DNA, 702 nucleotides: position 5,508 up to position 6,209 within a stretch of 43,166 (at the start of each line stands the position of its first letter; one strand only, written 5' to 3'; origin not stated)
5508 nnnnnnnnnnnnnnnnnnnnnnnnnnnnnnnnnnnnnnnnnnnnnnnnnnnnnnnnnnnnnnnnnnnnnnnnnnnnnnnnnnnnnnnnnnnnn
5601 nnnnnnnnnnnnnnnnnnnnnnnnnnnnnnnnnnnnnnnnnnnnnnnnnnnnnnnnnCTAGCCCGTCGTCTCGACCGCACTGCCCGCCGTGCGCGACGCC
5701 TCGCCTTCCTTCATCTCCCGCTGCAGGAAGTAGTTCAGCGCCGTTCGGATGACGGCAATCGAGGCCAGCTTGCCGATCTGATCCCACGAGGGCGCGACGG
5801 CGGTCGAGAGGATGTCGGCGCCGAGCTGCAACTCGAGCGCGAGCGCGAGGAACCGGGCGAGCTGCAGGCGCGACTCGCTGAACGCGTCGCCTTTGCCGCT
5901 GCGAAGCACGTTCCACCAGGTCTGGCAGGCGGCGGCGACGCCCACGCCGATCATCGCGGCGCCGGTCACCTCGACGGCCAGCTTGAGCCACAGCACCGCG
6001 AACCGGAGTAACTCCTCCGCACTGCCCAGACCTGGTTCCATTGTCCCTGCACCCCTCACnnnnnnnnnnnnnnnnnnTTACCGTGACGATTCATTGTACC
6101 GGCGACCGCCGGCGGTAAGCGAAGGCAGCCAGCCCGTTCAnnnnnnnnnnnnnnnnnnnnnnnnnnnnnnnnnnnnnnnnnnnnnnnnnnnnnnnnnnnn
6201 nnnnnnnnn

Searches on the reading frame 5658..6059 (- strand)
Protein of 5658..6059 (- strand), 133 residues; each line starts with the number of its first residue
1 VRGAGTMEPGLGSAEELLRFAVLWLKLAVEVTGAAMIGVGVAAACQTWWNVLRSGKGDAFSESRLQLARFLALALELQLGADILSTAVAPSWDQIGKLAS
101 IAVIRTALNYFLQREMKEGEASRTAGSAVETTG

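Call 55: search_protein_families(library=pfam, proteins=[window:5658-6059:-], max_evalue=0.001)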
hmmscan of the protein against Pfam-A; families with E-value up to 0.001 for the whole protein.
window:5658-6059:- (133 aa): 1 family
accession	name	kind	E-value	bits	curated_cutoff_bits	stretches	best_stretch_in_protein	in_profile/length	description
PF07784.16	DUF1622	-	8.2e-27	93.4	24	1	42-116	3-78/78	Protein of unknown function (DUF1622)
